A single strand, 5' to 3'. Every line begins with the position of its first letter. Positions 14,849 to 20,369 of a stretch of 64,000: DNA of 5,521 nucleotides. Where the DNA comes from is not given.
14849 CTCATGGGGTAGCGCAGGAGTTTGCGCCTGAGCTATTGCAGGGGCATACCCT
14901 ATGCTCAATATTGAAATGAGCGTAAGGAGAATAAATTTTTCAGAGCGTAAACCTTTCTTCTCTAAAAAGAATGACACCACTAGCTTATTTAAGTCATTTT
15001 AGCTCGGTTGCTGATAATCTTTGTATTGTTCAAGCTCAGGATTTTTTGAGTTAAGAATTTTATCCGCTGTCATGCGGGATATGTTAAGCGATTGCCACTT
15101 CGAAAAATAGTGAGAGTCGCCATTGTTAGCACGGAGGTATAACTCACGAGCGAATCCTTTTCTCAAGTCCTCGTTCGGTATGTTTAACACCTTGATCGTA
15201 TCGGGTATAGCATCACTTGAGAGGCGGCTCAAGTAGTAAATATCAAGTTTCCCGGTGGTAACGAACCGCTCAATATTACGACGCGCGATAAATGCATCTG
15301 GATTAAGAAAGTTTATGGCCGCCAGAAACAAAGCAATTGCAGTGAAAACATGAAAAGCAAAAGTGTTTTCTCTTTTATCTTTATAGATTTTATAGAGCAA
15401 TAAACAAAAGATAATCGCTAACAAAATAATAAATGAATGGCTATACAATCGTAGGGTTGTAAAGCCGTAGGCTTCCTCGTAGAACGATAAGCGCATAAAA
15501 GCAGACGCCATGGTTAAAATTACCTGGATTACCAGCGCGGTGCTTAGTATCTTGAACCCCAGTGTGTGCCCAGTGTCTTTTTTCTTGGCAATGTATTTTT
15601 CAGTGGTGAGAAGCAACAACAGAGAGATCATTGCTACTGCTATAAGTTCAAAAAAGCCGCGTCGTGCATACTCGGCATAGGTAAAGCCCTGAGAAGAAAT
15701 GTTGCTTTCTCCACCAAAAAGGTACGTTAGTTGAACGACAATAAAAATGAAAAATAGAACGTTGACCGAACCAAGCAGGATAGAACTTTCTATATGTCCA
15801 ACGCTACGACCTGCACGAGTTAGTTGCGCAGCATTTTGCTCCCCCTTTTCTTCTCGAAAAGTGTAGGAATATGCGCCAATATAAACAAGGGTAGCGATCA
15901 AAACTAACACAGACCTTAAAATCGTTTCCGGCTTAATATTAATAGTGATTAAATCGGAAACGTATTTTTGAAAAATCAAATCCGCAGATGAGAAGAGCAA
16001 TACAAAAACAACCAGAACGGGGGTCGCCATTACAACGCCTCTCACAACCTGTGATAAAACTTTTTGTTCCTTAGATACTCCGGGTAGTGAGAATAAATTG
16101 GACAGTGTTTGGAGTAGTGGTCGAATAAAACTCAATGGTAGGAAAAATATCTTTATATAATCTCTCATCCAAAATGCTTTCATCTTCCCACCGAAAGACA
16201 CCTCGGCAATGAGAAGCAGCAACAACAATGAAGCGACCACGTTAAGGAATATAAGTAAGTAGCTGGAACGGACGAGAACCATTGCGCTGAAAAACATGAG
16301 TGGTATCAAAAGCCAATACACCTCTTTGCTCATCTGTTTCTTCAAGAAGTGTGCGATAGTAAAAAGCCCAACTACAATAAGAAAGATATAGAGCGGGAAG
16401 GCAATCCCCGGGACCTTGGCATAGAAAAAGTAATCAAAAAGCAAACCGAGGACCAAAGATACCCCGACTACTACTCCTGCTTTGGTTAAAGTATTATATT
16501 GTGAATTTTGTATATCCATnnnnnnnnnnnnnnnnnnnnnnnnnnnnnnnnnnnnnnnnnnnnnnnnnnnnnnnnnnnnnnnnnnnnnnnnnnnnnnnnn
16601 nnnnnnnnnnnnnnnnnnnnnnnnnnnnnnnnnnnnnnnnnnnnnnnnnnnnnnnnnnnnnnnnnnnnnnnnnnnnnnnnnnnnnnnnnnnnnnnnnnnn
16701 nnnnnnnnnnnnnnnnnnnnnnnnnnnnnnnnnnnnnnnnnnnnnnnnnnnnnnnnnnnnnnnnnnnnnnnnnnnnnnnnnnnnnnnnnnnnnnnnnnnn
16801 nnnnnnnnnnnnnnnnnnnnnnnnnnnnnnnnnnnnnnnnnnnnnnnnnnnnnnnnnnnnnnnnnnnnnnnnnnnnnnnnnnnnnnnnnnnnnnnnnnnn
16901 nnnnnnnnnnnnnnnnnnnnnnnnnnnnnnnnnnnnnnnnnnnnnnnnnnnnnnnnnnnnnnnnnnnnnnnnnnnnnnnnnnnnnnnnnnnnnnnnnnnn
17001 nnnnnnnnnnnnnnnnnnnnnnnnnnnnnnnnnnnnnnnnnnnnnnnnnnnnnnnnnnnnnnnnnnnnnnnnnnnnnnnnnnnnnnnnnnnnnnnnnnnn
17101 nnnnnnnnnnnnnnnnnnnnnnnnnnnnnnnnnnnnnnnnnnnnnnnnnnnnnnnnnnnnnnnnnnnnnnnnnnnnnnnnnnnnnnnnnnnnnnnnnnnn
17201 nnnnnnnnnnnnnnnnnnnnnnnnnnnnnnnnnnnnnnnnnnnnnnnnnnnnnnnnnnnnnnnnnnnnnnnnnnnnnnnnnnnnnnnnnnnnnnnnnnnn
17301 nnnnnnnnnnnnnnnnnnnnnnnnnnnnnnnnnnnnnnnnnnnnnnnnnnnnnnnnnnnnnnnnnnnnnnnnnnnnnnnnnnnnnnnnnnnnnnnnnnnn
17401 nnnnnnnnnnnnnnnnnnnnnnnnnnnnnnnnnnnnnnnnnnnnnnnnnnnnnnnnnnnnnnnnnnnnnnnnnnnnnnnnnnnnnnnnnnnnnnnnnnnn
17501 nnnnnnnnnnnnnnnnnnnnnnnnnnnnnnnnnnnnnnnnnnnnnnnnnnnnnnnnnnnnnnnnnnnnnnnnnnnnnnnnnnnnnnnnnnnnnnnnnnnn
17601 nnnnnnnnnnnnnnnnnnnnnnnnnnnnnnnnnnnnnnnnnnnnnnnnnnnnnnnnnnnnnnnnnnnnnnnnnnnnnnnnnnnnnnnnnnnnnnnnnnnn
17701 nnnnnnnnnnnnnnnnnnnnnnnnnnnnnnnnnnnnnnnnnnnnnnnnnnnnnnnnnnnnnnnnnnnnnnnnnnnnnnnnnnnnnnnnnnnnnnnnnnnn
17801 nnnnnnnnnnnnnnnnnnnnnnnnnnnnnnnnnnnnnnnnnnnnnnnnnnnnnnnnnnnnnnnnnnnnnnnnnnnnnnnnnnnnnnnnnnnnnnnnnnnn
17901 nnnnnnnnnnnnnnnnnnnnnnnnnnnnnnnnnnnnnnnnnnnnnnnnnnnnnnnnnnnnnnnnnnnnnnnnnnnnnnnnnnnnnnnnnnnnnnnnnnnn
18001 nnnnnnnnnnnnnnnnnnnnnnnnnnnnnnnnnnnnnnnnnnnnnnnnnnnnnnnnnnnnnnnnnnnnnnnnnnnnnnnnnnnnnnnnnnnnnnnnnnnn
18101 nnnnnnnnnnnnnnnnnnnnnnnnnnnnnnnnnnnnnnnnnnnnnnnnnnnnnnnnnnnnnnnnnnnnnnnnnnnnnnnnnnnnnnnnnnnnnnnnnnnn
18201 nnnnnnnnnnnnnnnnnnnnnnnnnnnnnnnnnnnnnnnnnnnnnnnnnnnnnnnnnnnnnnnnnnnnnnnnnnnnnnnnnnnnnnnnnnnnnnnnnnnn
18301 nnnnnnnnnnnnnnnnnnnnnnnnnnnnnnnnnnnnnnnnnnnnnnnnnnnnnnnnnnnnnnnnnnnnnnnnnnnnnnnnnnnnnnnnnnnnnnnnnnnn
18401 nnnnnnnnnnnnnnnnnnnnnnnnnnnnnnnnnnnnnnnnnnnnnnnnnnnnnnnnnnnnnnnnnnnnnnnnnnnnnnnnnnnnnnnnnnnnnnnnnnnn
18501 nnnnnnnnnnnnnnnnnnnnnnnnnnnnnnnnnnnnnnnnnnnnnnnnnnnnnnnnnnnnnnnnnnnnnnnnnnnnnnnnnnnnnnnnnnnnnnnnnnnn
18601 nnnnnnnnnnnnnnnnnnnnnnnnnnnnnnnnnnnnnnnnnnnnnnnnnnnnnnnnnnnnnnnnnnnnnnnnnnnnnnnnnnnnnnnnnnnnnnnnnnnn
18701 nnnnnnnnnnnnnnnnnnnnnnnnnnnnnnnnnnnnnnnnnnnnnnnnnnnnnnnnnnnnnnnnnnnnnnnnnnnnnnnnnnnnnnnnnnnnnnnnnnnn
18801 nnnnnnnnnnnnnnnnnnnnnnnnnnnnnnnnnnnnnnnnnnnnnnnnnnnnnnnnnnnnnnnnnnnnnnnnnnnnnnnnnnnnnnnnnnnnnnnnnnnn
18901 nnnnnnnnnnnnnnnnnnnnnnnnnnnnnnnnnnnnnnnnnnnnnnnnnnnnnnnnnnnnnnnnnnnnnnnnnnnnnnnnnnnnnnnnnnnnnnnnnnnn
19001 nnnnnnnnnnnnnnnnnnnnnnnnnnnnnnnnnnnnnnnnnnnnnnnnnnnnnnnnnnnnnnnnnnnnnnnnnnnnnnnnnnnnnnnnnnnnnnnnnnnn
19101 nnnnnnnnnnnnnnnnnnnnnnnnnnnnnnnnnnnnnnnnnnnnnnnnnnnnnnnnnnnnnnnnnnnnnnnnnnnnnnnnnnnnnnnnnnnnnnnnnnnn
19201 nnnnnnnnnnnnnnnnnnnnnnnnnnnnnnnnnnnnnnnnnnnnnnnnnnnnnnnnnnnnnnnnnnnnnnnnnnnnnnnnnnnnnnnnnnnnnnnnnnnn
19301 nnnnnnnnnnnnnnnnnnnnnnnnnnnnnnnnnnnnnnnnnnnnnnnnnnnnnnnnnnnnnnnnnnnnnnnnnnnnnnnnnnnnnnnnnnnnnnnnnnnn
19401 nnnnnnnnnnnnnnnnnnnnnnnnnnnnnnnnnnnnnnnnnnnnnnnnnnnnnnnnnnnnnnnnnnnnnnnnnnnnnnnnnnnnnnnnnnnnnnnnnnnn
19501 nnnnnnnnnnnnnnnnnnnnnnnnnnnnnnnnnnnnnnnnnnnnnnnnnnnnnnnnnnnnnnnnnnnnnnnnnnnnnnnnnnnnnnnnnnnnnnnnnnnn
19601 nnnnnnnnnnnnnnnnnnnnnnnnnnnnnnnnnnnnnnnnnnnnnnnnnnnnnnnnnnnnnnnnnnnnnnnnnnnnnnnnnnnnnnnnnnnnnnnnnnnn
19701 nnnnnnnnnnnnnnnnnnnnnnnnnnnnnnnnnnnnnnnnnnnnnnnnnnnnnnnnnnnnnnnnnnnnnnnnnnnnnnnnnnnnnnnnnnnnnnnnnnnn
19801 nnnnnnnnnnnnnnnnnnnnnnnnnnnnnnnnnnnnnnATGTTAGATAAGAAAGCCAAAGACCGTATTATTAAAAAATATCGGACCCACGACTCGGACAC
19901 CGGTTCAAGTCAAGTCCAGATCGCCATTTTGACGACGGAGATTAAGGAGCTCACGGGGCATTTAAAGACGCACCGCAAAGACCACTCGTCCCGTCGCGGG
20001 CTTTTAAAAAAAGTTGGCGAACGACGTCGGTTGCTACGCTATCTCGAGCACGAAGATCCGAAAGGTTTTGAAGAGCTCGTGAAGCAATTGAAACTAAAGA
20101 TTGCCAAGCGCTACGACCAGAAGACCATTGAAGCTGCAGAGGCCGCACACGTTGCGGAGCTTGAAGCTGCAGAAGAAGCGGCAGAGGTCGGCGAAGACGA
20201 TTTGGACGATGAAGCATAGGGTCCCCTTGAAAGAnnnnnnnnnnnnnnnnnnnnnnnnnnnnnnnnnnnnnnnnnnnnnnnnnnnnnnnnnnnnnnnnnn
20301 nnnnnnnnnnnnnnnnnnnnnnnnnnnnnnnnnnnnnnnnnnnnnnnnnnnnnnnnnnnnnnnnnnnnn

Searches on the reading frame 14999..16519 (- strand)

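Call 65: search_protein_families(library=pfam, proteins=[window:14999-16519:-], max_evalue=0.00001)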
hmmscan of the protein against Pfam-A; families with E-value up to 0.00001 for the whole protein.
window:14999-16519:- (506 aa): 1 family
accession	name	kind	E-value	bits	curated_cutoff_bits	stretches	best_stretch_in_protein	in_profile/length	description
PF13687.11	DUF4153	-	3.1e-81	273.9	27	1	72-441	2-370/373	Domain of unknown function (DUF4153)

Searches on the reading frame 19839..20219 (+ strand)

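Call 65: search_protein_families(library=pfam, proteins=[window:19839-20219:+], max_evalue=0.00001)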
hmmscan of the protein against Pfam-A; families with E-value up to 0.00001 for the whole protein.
window:19839-20219:+ (126 aa): 1 family
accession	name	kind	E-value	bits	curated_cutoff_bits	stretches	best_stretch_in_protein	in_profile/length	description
PF00312.27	Ribosomal_S15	-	1.6e-30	105.5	31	1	7-86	1-80/81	Ribosomal protein S15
